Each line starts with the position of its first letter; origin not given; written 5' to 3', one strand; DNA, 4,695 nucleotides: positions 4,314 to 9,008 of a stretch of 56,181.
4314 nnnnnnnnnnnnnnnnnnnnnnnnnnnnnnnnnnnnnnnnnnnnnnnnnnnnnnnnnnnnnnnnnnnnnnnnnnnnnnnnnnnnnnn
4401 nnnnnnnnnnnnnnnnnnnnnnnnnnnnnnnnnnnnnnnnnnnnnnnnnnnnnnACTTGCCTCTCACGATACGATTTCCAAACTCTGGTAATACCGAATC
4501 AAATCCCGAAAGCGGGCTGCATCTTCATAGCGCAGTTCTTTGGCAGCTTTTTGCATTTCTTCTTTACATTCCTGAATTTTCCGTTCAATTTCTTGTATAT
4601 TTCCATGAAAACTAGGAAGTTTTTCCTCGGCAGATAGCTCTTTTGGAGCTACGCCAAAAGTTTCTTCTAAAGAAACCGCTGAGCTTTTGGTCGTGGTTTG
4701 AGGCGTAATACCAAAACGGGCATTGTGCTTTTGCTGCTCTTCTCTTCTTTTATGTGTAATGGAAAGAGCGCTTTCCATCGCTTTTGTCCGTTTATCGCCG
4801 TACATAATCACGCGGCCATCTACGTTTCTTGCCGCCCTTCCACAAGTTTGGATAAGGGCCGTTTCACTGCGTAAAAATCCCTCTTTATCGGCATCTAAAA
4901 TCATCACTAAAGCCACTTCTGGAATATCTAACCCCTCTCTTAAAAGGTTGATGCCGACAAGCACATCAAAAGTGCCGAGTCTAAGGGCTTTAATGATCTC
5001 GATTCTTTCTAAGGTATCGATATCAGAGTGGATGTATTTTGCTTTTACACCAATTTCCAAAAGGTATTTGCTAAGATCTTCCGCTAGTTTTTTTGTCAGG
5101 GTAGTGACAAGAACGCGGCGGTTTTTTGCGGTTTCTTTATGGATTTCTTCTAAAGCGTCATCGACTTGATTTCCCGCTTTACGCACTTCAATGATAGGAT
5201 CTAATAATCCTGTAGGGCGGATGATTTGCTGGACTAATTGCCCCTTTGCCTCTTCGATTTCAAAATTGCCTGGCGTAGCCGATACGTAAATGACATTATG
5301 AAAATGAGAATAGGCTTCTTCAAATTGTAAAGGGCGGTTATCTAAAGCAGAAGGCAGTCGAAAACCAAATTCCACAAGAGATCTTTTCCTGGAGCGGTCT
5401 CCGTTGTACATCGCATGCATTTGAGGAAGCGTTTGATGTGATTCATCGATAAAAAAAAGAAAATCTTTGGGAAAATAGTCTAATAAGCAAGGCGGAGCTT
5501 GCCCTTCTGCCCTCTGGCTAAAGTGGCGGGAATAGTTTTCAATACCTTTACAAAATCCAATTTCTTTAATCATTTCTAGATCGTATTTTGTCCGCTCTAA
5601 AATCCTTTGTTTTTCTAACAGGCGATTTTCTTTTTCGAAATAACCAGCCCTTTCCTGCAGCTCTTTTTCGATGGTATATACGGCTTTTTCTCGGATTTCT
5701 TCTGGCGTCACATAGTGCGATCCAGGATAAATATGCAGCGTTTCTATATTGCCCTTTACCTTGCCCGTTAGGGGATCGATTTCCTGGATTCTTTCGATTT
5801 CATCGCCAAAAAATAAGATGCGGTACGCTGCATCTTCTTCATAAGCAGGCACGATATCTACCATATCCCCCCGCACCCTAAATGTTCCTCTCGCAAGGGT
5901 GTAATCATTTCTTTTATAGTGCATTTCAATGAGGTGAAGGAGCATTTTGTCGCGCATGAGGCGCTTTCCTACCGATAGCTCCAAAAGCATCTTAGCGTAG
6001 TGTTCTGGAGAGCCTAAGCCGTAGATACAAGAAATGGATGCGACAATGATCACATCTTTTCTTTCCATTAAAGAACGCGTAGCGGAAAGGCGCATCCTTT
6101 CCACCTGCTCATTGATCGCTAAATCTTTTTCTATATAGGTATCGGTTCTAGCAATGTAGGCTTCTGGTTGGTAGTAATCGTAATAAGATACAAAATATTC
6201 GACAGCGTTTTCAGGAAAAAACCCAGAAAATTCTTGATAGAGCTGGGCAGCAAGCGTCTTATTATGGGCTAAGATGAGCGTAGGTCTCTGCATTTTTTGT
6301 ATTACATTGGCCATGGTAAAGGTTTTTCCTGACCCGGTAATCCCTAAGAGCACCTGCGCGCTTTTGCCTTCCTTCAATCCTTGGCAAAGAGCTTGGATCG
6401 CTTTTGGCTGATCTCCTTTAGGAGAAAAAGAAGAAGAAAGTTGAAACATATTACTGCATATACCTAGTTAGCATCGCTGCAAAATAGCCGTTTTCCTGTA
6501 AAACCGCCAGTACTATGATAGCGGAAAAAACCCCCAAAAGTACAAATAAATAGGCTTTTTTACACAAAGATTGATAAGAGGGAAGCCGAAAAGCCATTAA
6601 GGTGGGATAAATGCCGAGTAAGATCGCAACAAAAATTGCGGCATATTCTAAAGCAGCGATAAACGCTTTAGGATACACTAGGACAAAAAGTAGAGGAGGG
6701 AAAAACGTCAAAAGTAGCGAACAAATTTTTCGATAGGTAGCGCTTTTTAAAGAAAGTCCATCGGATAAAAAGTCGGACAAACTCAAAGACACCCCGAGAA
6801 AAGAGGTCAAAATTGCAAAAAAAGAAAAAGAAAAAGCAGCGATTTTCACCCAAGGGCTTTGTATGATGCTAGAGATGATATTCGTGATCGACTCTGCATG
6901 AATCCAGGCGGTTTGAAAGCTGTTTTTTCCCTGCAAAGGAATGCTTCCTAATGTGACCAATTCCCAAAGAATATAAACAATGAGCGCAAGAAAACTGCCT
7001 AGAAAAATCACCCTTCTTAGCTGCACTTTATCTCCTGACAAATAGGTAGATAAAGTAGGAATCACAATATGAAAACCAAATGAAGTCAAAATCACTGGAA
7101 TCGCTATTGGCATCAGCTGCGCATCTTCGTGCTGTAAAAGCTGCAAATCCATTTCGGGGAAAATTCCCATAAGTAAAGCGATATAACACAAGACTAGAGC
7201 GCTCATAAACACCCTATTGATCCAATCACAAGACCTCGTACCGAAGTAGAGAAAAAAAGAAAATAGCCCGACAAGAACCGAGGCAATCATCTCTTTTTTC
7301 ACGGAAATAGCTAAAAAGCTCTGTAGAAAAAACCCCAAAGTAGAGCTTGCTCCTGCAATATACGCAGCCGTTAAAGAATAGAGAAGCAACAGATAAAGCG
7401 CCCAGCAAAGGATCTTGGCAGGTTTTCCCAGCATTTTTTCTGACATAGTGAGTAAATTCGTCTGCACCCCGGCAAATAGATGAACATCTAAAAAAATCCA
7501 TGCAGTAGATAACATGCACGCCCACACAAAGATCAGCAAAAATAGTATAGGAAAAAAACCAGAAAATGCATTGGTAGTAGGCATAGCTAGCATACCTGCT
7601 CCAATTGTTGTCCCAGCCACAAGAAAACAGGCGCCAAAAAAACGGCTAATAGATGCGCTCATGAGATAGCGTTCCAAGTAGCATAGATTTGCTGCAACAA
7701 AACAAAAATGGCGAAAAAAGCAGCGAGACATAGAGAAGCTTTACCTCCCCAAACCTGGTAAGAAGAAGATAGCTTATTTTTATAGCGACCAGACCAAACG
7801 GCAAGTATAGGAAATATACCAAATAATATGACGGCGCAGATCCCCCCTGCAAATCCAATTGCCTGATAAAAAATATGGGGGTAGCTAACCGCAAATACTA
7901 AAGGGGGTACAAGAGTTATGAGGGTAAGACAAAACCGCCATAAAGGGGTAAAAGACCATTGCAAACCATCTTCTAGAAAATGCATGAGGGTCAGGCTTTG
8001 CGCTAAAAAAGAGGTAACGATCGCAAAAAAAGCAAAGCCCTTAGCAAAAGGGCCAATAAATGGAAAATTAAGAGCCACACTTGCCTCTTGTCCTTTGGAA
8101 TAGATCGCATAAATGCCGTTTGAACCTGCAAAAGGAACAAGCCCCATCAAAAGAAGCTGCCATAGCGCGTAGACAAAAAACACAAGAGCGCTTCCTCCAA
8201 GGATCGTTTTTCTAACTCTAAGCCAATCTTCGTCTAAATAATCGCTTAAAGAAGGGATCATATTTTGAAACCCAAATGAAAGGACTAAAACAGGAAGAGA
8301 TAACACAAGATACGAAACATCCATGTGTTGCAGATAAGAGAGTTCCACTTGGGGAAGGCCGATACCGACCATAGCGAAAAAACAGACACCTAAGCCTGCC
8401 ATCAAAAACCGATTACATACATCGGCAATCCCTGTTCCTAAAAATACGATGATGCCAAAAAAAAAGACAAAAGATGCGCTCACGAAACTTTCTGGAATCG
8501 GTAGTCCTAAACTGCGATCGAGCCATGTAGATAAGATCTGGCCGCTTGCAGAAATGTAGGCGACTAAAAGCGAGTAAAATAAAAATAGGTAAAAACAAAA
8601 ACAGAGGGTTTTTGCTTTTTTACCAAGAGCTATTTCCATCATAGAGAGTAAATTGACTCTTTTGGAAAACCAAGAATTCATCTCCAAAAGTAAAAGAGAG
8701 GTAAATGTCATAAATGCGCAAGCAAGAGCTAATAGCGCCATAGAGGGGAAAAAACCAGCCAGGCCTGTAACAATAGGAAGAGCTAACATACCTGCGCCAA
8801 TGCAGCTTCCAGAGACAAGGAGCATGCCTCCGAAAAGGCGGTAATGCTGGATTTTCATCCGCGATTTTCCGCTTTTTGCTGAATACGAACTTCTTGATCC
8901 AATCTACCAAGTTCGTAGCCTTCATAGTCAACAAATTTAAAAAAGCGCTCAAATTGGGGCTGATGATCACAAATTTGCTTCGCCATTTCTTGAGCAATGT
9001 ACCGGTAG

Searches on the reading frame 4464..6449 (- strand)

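Call 58: search_protein_families(library=pfam, proteins=[window:4464-6449:-], max_evalue=0.001)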
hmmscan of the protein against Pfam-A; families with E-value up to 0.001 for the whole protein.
window:4464-6449:- (661 aa): 7 families
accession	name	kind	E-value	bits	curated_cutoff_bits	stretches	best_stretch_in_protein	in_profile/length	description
PF17757.6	UvrB_inter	-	7e-33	113.1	22.9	1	156-246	1-91/91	UvrB interaction domain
PF00271.37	Helicase_C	-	5.5e-20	72.1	23.5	1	431-542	4-109/110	Helicase conserved C-terminal domain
PF12344.14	UvrB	-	2.7e-13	50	27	1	549-589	1-41/43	Ultra-violet resistance protein B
PF04851.21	ResIII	-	4.9e-13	49.7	22.5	1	10-84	4-83/164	Type III restriction enzyme, res subunit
PF02151.25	UVR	-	7.6e-08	32.3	21.5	1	622-656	1-35/36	UvrB/uvrC motif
PF13604.12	AAA_30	-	6.9e-06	26.4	27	0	14-74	6-66/191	AAA domain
PF00270.35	DEAD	-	9.1e-06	25.9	26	0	14-82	4-73/167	DEAD/DEAH box helicase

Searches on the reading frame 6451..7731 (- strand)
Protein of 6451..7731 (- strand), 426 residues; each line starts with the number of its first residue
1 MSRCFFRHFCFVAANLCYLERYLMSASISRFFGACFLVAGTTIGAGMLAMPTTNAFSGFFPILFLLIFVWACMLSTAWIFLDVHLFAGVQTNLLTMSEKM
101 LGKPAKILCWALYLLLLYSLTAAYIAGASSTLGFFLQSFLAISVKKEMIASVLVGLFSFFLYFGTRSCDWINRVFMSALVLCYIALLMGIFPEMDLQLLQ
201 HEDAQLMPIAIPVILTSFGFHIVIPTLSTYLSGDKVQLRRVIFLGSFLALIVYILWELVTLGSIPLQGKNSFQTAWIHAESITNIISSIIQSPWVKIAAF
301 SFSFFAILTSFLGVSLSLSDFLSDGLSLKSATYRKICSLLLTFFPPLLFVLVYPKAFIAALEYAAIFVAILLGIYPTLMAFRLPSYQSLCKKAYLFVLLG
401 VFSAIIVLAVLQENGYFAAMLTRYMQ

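Call 58: search_protein_families(library=pfam, proteins=[window:6451-7731:-], max_evalue=0.001)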
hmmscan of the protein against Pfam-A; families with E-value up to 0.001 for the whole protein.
window:6451-7731:- (426 aa): 2 families
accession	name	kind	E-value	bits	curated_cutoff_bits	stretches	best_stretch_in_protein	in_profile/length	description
PF03222.19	Trp_Tyr_perm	-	2e-87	294.3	22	1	30-409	4-384/393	Tryptophan/tyrosine permease family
PF01490.24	Aa_trans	-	1.4e-05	24.4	25.6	1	33-255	7-245/410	Transmembrane amino acid transporter protein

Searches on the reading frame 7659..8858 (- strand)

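Call 58: search_protein_families(library=pfam, proteins=[window:7659-8858:-], max_evalue=0.001)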
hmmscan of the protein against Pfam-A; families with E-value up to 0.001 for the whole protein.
window:7659-8858:- (399 aa): 1 family
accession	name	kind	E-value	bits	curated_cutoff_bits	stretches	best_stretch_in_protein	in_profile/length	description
PF03222.19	Trp_Tyr_perm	-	3.4e-93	313.3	22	1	7-388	4-391/393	Tryptophan/tyrosine permease family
